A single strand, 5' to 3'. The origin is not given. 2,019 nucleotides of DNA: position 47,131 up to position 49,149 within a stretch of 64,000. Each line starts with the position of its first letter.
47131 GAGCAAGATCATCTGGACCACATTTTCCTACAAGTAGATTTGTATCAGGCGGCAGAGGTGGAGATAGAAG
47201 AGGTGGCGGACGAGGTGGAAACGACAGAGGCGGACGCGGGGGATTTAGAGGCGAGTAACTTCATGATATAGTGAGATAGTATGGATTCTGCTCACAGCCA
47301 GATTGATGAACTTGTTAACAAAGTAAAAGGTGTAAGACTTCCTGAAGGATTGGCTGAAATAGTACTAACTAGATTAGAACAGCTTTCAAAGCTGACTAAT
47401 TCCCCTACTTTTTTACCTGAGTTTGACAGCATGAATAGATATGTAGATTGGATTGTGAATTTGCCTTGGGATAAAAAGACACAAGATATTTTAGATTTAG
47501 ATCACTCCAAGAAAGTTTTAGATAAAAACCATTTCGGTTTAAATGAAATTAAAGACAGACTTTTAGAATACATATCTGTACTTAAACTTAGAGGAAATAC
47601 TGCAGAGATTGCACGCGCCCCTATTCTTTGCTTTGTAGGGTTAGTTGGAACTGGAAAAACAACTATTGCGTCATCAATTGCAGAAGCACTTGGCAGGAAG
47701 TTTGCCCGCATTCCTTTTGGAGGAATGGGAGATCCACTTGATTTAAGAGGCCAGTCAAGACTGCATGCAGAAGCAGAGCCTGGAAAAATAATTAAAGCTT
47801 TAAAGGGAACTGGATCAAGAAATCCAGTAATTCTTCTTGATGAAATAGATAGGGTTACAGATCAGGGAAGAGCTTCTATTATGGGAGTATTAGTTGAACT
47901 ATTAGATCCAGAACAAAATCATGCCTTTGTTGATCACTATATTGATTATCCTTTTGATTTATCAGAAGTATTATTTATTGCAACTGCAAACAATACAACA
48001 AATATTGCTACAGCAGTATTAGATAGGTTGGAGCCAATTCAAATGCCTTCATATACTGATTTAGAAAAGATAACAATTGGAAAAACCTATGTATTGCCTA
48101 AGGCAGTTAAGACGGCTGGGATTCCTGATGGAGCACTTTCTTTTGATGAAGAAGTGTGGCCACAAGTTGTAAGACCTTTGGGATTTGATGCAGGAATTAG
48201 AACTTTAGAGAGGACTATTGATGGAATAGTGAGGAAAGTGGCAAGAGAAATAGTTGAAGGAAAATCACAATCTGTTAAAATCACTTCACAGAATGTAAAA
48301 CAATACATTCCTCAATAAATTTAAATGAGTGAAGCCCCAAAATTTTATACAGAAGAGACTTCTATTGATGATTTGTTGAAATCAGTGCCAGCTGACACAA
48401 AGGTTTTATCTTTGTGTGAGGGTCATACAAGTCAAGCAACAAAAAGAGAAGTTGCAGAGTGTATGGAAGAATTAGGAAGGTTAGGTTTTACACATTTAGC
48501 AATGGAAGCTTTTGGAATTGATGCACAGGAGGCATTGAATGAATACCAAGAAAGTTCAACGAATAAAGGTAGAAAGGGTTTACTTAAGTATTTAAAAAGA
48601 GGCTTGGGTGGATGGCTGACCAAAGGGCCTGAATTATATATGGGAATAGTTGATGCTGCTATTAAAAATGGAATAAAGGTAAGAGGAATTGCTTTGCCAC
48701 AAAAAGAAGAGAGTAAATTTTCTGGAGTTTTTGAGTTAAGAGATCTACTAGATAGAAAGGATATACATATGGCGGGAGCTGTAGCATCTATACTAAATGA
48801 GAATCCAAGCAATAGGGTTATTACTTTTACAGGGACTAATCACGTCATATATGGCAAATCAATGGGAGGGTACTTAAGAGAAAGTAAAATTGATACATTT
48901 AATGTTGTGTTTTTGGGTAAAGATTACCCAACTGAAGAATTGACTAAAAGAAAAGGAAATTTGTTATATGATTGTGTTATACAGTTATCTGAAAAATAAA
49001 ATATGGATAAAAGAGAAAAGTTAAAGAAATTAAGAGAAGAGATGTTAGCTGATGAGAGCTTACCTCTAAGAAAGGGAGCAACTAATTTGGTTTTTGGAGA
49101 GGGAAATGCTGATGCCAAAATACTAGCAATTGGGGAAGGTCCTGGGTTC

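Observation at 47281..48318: Lon AAA+ module without a protease domain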

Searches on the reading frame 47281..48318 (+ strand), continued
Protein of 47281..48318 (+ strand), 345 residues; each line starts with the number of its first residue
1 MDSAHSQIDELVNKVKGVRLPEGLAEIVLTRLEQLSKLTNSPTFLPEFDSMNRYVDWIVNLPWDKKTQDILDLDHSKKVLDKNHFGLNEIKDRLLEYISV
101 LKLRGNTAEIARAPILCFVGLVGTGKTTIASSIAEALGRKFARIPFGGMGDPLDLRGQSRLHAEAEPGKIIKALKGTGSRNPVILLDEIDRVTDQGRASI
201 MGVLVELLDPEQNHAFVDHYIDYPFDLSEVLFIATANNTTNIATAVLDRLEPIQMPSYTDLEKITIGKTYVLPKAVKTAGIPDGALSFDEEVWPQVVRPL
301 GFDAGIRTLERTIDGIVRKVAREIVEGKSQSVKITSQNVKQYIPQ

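Call 90: search_protein_families(library=pfam, proteins=[L061:7796-9448:-, L046:1172-1498:-, L076:7221-7748:+, L065:9032-9976:+, L059:7638-8309:+, L047:8354-8980:+], max_evalue=0.0001)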
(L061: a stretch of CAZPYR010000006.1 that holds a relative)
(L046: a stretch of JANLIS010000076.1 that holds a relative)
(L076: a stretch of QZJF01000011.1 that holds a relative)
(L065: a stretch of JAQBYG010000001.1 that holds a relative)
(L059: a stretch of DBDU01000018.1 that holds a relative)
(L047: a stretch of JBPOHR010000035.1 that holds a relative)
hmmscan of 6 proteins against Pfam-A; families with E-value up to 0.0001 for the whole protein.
L061:7796-9448:- (550 aa): 1 family
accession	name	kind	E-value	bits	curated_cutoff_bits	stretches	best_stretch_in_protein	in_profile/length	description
PF00118.29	Cpn60_TCP1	-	6.6e-76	256.4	34.3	1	22-526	1-488/490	TCP-1/cpn60 chaperonin family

L046:1172-1498:- (108 aa): 1 family
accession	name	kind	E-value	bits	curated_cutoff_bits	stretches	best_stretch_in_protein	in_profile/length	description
PF00166.26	Cpn10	-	1.7e-27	95.7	21.1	1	7-107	1-93/93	Chaperonin 10 Kd subunit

L076:7221-7748:+ (175 aa): 1 family
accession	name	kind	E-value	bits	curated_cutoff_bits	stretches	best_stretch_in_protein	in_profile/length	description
PF00293.34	NUDIX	-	2.7e-07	31.1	21.1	1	18-158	3-128/134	NUDIX domain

L065:9032-9976:+ (314 aa): 1 family
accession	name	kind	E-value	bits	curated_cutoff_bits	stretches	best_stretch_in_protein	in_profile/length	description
PF00294.29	PfkB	-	1.6e-38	133.2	25.8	1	7-301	1-297/302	pfkB family carbohydrate kinase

L059:7638-8309:+ (223 aa): 1 family
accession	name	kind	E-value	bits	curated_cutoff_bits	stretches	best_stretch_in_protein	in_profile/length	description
PF00834.25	Ribul_P_3_epim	-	4.9e-39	134.2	21.1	1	3-202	2-197/198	Ribulose-phosphate 3 epimerase family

L047:8354-8980:+ (208 aa): 2 families
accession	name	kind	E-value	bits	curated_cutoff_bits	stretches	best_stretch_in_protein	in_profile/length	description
PF18306.6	LDcluster4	-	5e-16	59.1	26.3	1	18-137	3-115/151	SLOG cluster4 family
PF03641.19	Lysine_decarbox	-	4.9e-14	53.1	27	1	60-189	1-130/131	Possible lysine decarboxylase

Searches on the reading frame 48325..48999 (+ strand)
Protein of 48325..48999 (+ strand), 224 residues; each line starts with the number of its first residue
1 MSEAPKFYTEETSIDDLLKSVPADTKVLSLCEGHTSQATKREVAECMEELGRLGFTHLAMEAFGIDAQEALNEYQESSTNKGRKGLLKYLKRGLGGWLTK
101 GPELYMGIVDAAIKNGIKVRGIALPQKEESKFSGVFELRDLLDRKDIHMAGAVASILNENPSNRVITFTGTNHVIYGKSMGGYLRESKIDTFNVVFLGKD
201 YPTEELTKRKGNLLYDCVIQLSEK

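Call 3: search_protein_families(library=pfam, proteins=[window:48325-48999:+], max_evalue=0.01)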
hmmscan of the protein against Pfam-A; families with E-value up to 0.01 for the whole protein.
window:48325-48999:+ (224 aa): 1 family
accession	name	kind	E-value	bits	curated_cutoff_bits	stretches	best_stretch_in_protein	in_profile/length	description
PF04187.18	Cofac_haem_bdg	-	1.8e-12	48.1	27.7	1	24-131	7-112/213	Haem-binding uptake, Tiki superfamily, ChaN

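Call 4: search_protein_families(library=ncbifam, proteins=[window:48325-48999:+], max_evalue=0.01)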
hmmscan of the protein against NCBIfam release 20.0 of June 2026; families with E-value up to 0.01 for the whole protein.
window:48325-48999:+ (224 aa): 1 family
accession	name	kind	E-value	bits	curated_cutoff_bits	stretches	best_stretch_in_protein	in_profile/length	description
NF003027.0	PRK03906.1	subfamily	0.0029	16.6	191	1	5-87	245-323/385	mannonate dehydratase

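Call 71: search_solved_structures(query=window:48325-48996:+, max_evalue=1, show_alignments=1)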
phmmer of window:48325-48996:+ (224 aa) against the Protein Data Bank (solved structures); distinct sequences matched with E-value up to 1: 1.
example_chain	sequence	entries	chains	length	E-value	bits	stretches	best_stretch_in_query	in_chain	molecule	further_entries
4etm_A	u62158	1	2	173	0.68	12.7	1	74-168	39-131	Low molecular weight protein-tyrosine-phosphatase yfkJ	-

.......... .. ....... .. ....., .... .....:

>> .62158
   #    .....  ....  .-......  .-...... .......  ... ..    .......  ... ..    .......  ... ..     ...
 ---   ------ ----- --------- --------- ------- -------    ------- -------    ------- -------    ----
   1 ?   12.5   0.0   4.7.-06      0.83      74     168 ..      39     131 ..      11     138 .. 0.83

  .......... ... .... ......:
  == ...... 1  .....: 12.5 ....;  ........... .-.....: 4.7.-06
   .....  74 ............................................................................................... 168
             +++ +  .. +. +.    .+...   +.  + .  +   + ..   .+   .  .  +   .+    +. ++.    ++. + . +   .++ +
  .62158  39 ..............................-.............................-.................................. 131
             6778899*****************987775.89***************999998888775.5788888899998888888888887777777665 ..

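Call 72: search_protein_families(library=padloc, proteins=[window:48325-48999:+], max_evalue=0.001)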
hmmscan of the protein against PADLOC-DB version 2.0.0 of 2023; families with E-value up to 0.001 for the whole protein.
window:48325-48999:+ (224 aa): 0 families
